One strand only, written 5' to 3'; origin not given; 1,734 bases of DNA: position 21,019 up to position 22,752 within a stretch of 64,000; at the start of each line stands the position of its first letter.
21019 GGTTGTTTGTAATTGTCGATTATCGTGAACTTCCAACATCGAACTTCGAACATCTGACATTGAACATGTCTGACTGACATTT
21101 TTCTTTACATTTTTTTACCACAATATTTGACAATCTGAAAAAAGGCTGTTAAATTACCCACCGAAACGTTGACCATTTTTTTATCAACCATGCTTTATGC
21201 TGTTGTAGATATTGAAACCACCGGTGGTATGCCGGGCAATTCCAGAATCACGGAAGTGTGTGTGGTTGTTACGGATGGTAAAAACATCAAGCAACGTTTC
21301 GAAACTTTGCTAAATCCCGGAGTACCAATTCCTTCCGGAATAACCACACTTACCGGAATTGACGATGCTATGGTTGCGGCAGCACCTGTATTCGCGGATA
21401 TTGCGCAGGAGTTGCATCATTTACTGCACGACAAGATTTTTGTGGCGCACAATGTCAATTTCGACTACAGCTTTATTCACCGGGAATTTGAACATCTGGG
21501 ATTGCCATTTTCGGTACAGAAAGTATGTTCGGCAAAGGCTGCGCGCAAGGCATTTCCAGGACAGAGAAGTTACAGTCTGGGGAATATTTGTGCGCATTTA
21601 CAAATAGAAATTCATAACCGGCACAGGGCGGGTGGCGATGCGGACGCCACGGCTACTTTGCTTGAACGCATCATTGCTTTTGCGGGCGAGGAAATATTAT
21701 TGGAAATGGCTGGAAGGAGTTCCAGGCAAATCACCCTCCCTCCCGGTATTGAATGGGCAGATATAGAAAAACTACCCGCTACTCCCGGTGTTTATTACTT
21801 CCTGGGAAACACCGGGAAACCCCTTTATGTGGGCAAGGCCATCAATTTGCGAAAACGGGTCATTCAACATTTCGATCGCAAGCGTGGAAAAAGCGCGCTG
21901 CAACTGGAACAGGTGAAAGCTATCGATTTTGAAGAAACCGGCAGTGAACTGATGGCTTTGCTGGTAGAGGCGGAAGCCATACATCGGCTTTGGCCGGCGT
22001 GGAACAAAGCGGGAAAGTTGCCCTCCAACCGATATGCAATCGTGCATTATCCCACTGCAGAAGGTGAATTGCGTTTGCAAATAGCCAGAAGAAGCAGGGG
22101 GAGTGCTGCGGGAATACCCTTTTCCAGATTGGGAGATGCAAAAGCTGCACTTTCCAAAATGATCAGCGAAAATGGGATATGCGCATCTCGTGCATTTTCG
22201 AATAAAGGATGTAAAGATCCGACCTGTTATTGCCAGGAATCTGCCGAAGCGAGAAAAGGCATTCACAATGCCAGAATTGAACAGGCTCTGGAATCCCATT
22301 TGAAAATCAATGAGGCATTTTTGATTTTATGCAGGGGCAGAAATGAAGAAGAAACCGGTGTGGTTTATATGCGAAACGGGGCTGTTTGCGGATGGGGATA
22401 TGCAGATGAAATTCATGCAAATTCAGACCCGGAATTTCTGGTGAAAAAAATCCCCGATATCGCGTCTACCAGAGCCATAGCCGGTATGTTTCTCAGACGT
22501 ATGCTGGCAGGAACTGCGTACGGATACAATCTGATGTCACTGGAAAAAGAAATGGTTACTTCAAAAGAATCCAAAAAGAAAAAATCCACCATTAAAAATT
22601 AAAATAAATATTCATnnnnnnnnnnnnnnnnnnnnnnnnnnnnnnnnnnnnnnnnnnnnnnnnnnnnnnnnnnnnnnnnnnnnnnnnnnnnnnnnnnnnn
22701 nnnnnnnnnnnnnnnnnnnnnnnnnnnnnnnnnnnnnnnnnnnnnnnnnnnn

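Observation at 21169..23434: Possible non-canonical SOS module: DnaQ-exonuclease/GIY-YIG (Cho-like) fusion co-transcribed with an XRE-HTH/S24 autopeptidase regulator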

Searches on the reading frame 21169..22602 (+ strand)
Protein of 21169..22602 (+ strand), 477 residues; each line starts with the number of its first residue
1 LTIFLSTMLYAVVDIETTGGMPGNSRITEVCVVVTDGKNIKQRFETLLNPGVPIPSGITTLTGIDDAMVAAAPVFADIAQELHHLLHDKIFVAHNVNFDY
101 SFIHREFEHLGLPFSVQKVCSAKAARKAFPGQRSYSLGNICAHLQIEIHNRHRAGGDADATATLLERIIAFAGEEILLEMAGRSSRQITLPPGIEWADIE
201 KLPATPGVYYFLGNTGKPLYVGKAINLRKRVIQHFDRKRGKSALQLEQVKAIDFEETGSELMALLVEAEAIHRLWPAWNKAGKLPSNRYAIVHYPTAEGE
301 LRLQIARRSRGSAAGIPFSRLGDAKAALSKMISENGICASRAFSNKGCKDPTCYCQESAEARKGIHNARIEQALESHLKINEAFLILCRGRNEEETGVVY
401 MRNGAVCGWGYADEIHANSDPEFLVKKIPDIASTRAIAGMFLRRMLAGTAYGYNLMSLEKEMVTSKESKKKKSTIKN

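Call 3: search_protein_families(library=pfam, proteins=[window:21169-22602:+], max_evalue=0.1)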
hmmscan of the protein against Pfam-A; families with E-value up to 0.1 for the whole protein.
window:21169-22602:+ (477 aa): 5 families
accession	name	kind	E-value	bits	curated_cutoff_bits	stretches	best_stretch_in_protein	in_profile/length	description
PF00929.31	RNase_T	-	1.2e-30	107.7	24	1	12-165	2-164/164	Exonuclease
PF01541.30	GIY-YIG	-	9.5e-06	26.3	22.6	1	207-269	3-67/78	GIY-YIG catalytic domain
PF21762.3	DEDDh_C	-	0.00011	22.9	27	1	87-164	106-184/188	DNA polymerase III subunit epsilon-like, C-terminal domain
PF13482.12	RNase_H_2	-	0.0007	20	22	1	13-155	3-124/165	RNase_H superfamily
PF01612.26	DNA_pol_A_exo1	-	0.025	14.9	23.6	1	72-144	58-127/173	3'-5' exonuclease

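Call 4: search_protein_families(library=ncbifam, proteins=[window:21169-22602:+], max_evalue=0.1)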
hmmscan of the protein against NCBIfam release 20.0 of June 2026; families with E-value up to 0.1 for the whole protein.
window:21169-22602:+ (477 aa): 37 families (the best 25 are shown)
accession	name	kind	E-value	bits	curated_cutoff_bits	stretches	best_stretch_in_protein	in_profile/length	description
NF005906.0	PRK07883.1-4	equivalog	5.1e-71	239.7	495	1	8-291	6-304/563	DEDD exonuclease domain-containing protein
NF005905.0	PRK07883.1-3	equivalog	4.4e-54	184.1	508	1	8-373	24-394/581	DEDD exonuclease domain-containing protein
NF005907.0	PRK07883.1-5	equivalog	2.2e-50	171.6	454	1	5-341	25-370/584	DEDD exonuclease domain-containing protein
TIGR01407.1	dinG_rel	hypoth_equivalog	2.1e-45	155.3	547.7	1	10-165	2-158/889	putative DnaQ family exonuclease/DinG family helicase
NF005981.0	PRK08074.1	equivalog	8.4e-44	149.8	789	1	10-168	5-165/931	ATP-dependent DNA helicase DinG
NF005904.0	PRK07883.1-2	equivalog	1.1e-41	142.9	969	1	7-314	29-342/584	DEDD exonuclease domain-containing protein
NF006316.0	PRK08517.1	equivalog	7.7e-37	127.1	247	1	8-167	70-228/270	3'-5' exonuclease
NF005903.0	PRK07883.1-1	equivalog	6.6e-36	124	1038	1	7-359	39-403/642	DEDD exonuclease domain-containing protein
NF001688.0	PRK00448.1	equivalog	1.9e-34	118.5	873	1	7-170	422-586/1445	PolC-type DNA polymerase III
NF005569.0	PRK07246.1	equivalog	1.6e-31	109.5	794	1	9-167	8-165/820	bifunctional DnaQ family exonuclease/ATP-dependent helicase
TIGR01405.1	polC_Gram_pos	equivalog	1.9e-31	108.7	1043.45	1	7-170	188-352/1211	DNA polymerase III subunit alpha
NF004719.0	PRK06063.1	equivalog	1e-30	106.8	389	1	10-175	18-183/331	DEDDh family exonuclease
TIGR00573.1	dnaq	subfamily_domain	3.7e-29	101.8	71.5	1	10-169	9-174/217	exonuclease, DNA polymerase III, epsilon subunit family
NF005289.0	PRK06807.1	equivalog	2e-26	92.9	335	1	10-166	10-166/313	3'-5' exonuclease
NF005836.0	PRK07740.1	equivalog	8.9e-24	84.2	261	1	5-170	56-224/244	hypothetical protein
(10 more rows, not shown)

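Call 26: search_solved_structures(query=window:21190-22602:+, max_evalue=0.01, show_alignments=0)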
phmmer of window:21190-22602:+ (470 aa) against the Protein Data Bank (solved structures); distinct sequences matched with E-value up to 0.01: 16.
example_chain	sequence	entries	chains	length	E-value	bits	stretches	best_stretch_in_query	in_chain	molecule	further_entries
8zef_A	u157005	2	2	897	1.8e-23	86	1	2-165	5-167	3'-5' exonuclease DinG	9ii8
2p1j_A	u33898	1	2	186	6.3e-16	61.1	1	3-164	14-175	DNA polymerase III polC-type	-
9qpc_A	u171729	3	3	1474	1.2e-13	53.6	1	3-157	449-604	DNA polymerase III PolC-type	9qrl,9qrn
5fku_D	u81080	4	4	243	2e-10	43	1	17-177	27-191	DNA POLYMERASE III SUBUNIT EPSILON | DNA POLYMERASE III EPSILON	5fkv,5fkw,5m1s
2gui_A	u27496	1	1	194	1.2e-09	40.5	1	6-168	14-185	DNA polymerase III epsilon subunit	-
1j53_A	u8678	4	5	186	1.6e-09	40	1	6-166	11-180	DNA polymerase III, epsilon chain | DNA polymerase III epsilon subunit | DNA POLYMERASE III SUBUNIT EPSILON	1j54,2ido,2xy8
8fyc_K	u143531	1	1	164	1.5e-08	36.8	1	3-161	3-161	DEDDh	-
8h18_A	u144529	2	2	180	6.9e-08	34.6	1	3-115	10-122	DnaQ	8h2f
8fy9_A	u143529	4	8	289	8.3e-08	34.4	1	3-161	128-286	Cas2-DEDDh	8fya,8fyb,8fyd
4fzx_C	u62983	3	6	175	2.1e-06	29.7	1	4-166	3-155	Exodeoxyribonuclease 10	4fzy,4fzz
1yd6_A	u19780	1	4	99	7.2e-06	28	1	194-273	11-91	UvrC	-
1ycz_A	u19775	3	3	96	0.00088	21.1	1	195-273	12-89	UvrABC system protein C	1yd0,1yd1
1yd3_A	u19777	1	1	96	0.0017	20.2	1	195-273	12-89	UvrABC system protein C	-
1yd2_A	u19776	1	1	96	0.0031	19.3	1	195-273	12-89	UvrABC system protein C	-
1yd4_A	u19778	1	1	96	0.0032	19.3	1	195-273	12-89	UvrABC system protein C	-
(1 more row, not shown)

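Call 28: find_homologous_proteins(query=window:21190-22602:+)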
Query window:21190-22602:+ (470 aa): 7162 proteins with E <= 0.001 among 8000 candidates; the best 120 are listed.
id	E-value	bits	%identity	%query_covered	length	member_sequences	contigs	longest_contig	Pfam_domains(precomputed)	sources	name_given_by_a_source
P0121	0.0e+0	1067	100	100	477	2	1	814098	PF00929.32,PF01541.31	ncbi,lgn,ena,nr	ncbi:MAG: GIY-YIG nuclease family protein [Bacteroidetes bacterium]|nr:GIY-YIG nuclease family prote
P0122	1.8e-238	810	77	97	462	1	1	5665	PF00929.32,PF01541.31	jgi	jgi:DNA polymerase-3 subunit epsilon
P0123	1.4e-209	714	67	99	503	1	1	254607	PF00929.32,PF01541.31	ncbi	-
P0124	3.4e-209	713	69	97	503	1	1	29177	PF00929.32,PF01541.31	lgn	-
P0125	1.8e-198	678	66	96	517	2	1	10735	PF00929.32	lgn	-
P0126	1.4e-194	665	64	96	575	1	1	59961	PF00929.32,PF01541.31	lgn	-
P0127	7.9e-193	659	65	98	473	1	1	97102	PF00929.32,PF01541.31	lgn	-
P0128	7.7e-192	656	63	99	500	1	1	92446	PF00929.32,PF01541.31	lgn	-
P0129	1.5e-189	648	64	96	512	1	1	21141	PF00929.32,PF01541.31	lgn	-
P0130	3.3e-187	641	60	100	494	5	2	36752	PF00929.32,PF01541.31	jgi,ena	-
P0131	4.5e-179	614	60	96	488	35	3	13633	PF00929.32,PF01541.31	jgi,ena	jgi:DNA polymerase-3 subunit epsilon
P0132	8.7e-177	606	60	97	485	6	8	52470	PF00929.32,PF01541.31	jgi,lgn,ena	jgi:DNA polymerase III subunit epsilon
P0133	2.9e-170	585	55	100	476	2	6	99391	PF00929.32,PF01541.31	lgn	-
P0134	1.8e-155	536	54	98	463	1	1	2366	PF00929.32,PF01541.31,PF21762.4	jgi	jgi:DNA polymerase III subunit epsilon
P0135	4.5e-154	531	54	96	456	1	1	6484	PF00929.32,PF01541.31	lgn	-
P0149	6.1e-102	360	43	86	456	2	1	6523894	PF00929.32,PF27096.1,PF01612.27,PF01541.31,PF21762.4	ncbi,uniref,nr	ncbi:exonuclease domain-containing protein [Fulvivirga ligni]|uniref:exonuclease domain-containing p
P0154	5.0e-98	347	43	88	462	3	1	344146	PF00929.32,PF01541.31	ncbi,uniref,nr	ncbi:exonuclease domain-containing protein [Taibaiella helva]|uniref:exonuclease domain-containing p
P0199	2.7e-94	334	42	86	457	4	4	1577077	PF00929.32,PF27096.1,PF01541.31,PF24348.2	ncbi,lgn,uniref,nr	ncbi:exonuclease domain-containing protein [Pedobacter agri]|uniref:exonuclease domain-containing pr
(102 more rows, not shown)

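Call 42: predict_structure(alignment_id=A1)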
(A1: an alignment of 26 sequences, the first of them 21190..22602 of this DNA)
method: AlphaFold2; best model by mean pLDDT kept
length: 470 residues; sequences in the alignment: 26
mean_pLDDT: 86.0   pTM: 0.55
mean pLDDT of the five models: 86.0, 86.0, 85.7, 83.4, 82.8
residues with pLDDT >= 90: 240; 70-90: 189; 50-70: 20; < 50: 21
segments of 3 or more residues with pLDDT < 50: 176-179, 454-470
pLDDT, mean of each block of 10 residues (from residue 1): 94 87 96 96 94 94 95 90 92 93 84 93 90 94 92 96 90 62 79 90 92 91 82 71 92 92 89 71 89 90 80 86 90 82 89 93 89 78 91 90 87 83 88 88 85 45 33
secondary structure, 60 per line:
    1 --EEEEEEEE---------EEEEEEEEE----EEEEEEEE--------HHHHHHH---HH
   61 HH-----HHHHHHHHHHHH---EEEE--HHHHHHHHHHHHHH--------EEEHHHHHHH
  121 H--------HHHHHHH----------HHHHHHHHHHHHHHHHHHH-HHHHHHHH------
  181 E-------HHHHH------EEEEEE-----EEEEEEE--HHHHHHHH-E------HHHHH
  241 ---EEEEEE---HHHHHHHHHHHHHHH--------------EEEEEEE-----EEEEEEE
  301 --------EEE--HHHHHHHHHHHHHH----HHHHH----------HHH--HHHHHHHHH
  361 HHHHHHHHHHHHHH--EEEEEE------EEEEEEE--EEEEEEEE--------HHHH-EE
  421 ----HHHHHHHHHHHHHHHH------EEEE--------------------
elements in order: E3-10 E20-28 E33-40 H49-55 H59-62 H68-79 E83-86 H89-102 E111-113 H114-121 H130-136 H147-165 H167-174 H189-193 E200-205 E211-217 H220-227 H236-240 E244-249 H253-267 E282-288 E294-300 E309-311 H314-327 H332-336 H352-374 E377-382 E389-395 E398-405 H414-417 H425-440 E447-450

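Call 49: search_protein_families(library=padloc, proteins=[window:21190-22602:+], max_evalue=0.01)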
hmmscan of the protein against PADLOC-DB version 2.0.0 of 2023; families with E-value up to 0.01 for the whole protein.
window:21190-22602:+ (470 aa): 4 families
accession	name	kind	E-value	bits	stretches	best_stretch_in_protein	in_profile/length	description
PDLC05027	PDC-S48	-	1.2e-48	164.2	1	2-184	5-189/411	-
PDLC01247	DEDDh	-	9.7e-36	121.5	1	5-158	2-138/139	"CAS-I,CAS-II,CAS-III,CAS-IV,CAS-V,CAS-VI; associated"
PDLC05028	PDC-S48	-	5.9e-33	112.2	1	1-170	18-188/512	-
PDLC00753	Effector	-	8.1e-05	20.5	1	3-161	8-176/184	Exonuclease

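Call 70: find_encoding_contigs(protein=P0199, flank=3000, max_places=1)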
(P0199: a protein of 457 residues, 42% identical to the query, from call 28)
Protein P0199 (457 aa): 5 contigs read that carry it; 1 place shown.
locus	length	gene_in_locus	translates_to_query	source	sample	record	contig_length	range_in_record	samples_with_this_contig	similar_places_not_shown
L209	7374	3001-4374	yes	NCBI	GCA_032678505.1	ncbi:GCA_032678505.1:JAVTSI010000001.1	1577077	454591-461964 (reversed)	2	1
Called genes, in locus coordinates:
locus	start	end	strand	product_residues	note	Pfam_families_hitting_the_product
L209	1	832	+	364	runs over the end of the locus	PF06580:His_kinase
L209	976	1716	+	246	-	PF00072:Response_reg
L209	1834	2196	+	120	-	PF00072:Response_reg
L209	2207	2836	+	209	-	-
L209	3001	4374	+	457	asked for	PF00929:RNase_T, PF24348:DUF7508 (weak), PF01541:GIY-YIG (weak), PF27096:UvrC_M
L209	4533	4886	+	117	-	PF04237:YjbR (weak)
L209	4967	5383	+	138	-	-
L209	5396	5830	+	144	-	PF08327:AHSA1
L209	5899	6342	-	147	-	PF00293:NUDIX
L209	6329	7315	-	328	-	PF01545:Cation_efflux, PF16916:ZT_dimer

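Call 71: find_encoding_contigs(protein=P0149, flank=3000, max_places=1)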
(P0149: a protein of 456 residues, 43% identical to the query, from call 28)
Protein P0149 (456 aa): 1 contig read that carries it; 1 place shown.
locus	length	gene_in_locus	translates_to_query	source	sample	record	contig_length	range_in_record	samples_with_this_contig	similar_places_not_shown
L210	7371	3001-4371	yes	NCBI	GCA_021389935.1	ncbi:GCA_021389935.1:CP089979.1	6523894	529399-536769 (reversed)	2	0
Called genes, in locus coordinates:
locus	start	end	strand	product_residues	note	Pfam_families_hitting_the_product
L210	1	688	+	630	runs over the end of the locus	PF00027:cNMP_binding, PF00571:CBS, PF03445:DUF294, PF10335:DUF294_C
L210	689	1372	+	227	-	PF00929:RNase_T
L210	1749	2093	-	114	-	-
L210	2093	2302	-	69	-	PF12732:YtxH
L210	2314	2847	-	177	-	PF06803:DUF1232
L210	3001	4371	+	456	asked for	PF00929:RNase_T, PF01612:DNA_pol_A_exo1 (faint), PF21762:DEDDh_C (faint), PF01541:GIY-YIG, PF27096:UvrC_M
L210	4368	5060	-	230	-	PF00149:Metallophos, PF12850:Metallophos_2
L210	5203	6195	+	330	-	PF20030:bpMoxR, PF07726:AAA_3, PF07728:AAA_5, PF17863:AAA_lid_2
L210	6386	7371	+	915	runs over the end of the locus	PF13620:CarboxypepD_reg, PF13715:CarbopepD_reg_2, PF07715:Plug, PF00593:TonB_dep_Rec_b-barrel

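Call 72: find_encoding_contigs(protein=P0154, flank=3000, max_places=1)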
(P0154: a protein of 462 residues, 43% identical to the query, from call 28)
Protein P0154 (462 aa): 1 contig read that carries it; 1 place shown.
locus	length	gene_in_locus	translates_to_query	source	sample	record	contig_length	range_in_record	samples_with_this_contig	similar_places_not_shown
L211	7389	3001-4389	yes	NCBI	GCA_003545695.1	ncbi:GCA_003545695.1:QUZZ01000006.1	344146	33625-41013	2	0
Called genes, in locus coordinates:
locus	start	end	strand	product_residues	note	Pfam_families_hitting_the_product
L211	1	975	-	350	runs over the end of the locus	PF00195:Chal_sti_synt_N, PF08392:FAE1_CUT1_RppA, PF08545:ACP_syn_III (weak), PF02797:Chal_sti_synt_C, PF08541:ACP_syn_III_C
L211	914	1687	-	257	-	PF01209:Ubie_methyltran (weak), PF13489:Methyltransf_23 (faint), PF13847:Methyltransf_31, PF08241:Methyltransf_11, PF08242:Methyltransf_12, PF13649:Methyltransf_25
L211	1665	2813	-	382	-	PF00890:FAD_binding_2 (weak), PF01266:DAO (weak), PF01494:FAD_binding_3 (weak), PF04820:Trp_halogenase (faint), PF05834:Lycopene_cycl (faint), PF07992:Pyr_redox_2 (weak), PF13450:NAD_binding_8 (weak)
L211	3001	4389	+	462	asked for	PF00929:RNase_T, PF01541:GIY-YIG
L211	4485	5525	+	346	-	PF00211:Guanylate_cyc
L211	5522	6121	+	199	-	PF00027:cNMP_binding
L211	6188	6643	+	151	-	PF07291:MauE (weak), PF07681:DoxX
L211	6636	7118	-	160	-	-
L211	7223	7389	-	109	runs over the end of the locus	-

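Call 96: fold_search(model_id=the predicted structure, library=pdb)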
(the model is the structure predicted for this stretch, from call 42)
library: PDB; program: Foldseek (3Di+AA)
matches with E <= 10: 629; with E <= 0.001: 252
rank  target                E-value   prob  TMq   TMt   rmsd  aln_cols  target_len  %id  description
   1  8zef_A                8.7e-13  1.00  0.34  0.18   1.2       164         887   32  Crystal structure of Staphylococcus aureus DinG protein in complex with ssDNA and Ca2+ (released 2025-05-21)
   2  9ii8_A                1.5e-12  1.00  0.35  0.18   3.5       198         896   28  Crystal structure of Staphylococcus aureus DinG protein in complex with ssDNA (released 2025-06-25)
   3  9qpc_A                6.6e-11  1.00  0.34  0.13   1.7       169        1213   27  DNA polymerase with inhibitor (released 2025-09-24)
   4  2ido_C                1.3e-10  1.00  0.32  0.84   2.1       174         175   29  Structure of the E. coli Pol III epsilon-Hot proofreading complex (released 2006-11-14)
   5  2p1j_B                1.7e-10  1.00  0.28  0.74  12.6       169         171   30  Crystal structure of a polC-type DNA polymerase III exonuclease domain from Thermotoga maritima (released 2007-03-20)
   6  9qrn_A                1.9e-10  1.00  0.34  0.14   1.7       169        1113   27  DNA polymerase without DNA or inhibitor (released 2025-09-24)
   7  8h18                  2.1e-10  1.00  0.33  0.84   2.9       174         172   24  Crystal structure of DnaQ domain of Streptococcus thermophilus strain DGCC 7710 (released 2023-09-13)
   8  8h2f                  2.2e-10  1.00  0.32  0.84   2.4       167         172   24  Crystal structure of DnaQ domain in complex witn TMP of Streptococcus thermophilus strain DGCC 7710 (released 2023-09-13)
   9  2p1j_A                4.4e-10  1.00  0.29  0.79  10.0       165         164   30  Crystal structure of a polC-type DNA polymerase III exonuclease domain from Thermotoga maritima (released 2007-03-20)
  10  2ido_A                9.5e-10  1.00  0.32  0.85   2.1       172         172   28  Structure of the E. coli Pol III epsilon-Hot proofreading complex (released 2006-11-14)
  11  2gui                  1.0e-09  1.00  0.32  0.82   2.2       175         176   28  Structure and Function of Cyclized Versions of the Proofreading Exonuclease Subunit of E. coli DNA Polymerase III (released 2007-03-13)
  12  4fzx_C                1.8e-09  1.00  0.31  0.84   2.4       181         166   27  Exonuclease X in complex with 3' overhanging duplex DNA (released 2013-07-03)
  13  1j53                  5.6e-09  1.00  0.32  0.82   2.2       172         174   28  Structure of the N-terminal Exonuclease Domain of the Epsilon Subunit of E.coli DNA Polymerase III at pH 8.5 (released 2002-10-16)
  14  4fzy_A                7.8e-09  1.00  0.32  0.85   2.3       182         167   27  Exonuclease X in complex with 12bp blunt-ended dsDNA (released 2013-07-03)
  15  5fkv_D                2.2e-08  1.00  0.31  0.62   7.3       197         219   26  cryo-EM structure of the E. coli replicative DNA polymerase complex bound to DNA (DNA polymerase III alpha, beta, epsi (released 2015-11-25)
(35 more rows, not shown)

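Call 104: search_protein_families(library=phrogs, proteins=[window:21190-22602:+], max_evalue=0.001)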
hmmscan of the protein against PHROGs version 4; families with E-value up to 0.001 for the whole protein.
window:21190-22602:+ (470 aa): 4 families
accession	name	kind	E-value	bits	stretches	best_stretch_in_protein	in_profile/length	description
phrog_192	-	DNA, RNA and nucleotide metabolism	6.8e-46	158.3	1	1-168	106-277/397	DNA polymerase exonuclease subunit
phrog_14632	-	DNA, RNA and nucleotide metabolism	6.9e-22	78.7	1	3-156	84-237/380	DNA polymerase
phrog_22664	-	unknown function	2.2e-05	24.2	1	197-301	16-120/610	-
phrog_17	-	DNA, RNA and nucleotide metabolism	4.2e-05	22.7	1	4-163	673-826/1445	DNA polymerase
